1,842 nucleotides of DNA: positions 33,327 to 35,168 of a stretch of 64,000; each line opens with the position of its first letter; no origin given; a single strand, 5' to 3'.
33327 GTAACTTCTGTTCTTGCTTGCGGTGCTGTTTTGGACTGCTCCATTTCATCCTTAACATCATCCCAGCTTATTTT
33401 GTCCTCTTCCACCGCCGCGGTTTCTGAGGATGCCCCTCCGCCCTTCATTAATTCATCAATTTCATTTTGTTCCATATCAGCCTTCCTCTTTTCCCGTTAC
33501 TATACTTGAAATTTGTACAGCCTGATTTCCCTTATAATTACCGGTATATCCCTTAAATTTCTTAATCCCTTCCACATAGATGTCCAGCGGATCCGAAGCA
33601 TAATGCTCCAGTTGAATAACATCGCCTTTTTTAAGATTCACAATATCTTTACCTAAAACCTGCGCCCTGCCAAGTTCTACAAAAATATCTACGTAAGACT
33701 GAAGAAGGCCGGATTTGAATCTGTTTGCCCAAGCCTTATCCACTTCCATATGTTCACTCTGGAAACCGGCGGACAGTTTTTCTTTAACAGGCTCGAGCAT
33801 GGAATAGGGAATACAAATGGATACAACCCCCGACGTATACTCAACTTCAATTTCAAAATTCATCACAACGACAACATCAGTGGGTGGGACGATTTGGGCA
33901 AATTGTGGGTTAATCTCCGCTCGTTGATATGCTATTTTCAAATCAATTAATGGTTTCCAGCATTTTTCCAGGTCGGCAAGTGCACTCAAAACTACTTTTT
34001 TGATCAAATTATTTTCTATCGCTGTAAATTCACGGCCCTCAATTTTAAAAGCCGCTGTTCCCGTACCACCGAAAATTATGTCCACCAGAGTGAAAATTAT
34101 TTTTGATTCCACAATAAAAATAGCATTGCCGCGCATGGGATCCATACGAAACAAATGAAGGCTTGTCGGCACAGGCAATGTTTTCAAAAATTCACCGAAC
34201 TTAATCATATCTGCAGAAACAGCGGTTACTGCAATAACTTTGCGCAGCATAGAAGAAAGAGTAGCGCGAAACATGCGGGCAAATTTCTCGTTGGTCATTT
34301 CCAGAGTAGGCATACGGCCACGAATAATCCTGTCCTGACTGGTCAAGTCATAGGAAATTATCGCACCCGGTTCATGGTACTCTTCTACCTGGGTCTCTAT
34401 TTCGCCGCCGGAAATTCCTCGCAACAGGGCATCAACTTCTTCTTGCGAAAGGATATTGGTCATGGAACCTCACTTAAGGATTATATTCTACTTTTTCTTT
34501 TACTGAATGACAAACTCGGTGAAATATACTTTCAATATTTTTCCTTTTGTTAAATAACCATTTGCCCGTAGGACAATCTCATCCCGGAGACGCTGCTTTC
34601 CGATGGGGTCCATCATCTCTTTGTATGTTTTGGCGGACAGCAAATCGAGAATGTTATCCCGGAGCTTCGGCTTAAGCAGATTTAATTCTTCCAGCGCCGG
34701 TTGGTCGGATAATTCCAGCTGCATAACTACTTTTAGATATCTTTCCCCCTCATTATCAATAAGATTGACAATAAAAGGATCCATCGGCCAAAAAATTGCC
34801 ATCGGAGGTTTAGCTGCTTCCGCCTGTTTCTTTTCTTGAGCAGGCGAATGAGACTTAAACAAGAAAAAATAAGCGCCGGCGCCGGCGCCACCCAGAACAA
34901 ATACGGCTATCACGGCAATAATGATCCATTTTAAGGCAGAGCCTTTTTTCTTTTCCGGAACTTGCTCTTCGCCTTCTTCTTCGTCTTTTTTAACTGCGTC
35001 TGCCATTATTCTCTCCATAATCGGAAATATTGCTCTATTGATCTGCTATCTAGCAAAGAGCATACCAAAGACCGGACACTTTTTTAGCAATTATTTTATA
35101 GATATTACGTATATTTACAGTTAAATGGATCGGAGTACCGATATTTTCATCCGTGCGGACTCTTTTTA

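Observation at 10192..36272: One ~64-aa module shared by the variable regions of the hook (FlgE), HAP1 (FlgK) and HAP3 (FlgL)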

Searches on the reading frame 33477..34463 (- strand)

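Call 14: search_protein_families(library=ncbifam, proteins=[window:33477-34463:-], max_evalue=0.00001)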
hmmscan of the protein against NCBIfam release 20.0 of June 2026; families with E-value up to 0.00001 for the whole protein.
window:33477-34463:- (328 aa): 7 families
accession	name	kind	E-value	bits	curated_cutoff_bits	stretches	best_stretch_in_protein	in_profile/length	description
TIGR01397.1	fliM_switch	equivalog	1.7e-95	319.9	219.6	1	4-320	2-317/320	flagellar motor switch protein FliM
NF005194.1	PRK06666.1-5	equivalog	1.2e-27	97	206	1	2-321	2-325/327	flagellar motor switch protein FliM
NF005995.1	PRK08119.1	equivalog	1.4e-15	57.7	218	2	257-326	305-374/376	flagellar motor switch phosphatase FliY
NF006272.1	PRK08432.1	equivalog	1.5e-10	41.1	219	1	99-326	37-268/274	flagellar motor switch protein FliY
TIGR02480.1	fliN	equivalog_domain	6.2e-10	38.9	84.05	1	257-321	9-73/77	flagellar motor switch protein FliN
NF005275.1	PRK06782.1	equivalog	9.5e-08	31.2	681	0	215-321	414-515/516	flagellar motor switch protein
NF006273.1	PRK08433.1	equivalog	1.5e-06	28.5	114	1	251-323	16-88/100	flagellar motor switch protein FliN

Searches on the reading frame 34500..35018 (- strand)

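Call 14: search_protein_families(library=ncbifam, proteins=[window:34500-35018:-], max_evalue=0.00001)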
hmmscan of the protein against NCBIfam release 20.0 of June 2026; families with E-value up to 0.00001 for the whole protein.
window:34500-35018:- (172 aa): 5 families
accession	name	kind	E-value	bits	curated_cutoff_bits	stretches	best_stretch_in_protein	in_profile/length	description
NF006283.1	PRK08455.1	equivalog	5.7e-34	117.3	187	1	63-172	73-182/182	flagellar basal body-associated protein FliL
NF005435.1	PRK07021.1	equivalog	1.4e-29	103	131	1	24-172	3-157/157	flagellar basal body-associated protein FliL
NF004285.1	PRK05696.1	equivalog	2.9e-23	82.5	179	1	14-172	6-171/171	flagellar basal body-associated protein FliL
NF009420.1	PRK12785.1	equivalog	3.6e-21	75.6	197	1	12-172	2-161/161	flagellar basal body-associated protein FliL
NF005826.1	PRK07718.1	equivalog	2.3e-14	53.6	140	1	30-172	5-143/143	flagellar basal body-associated protein FliL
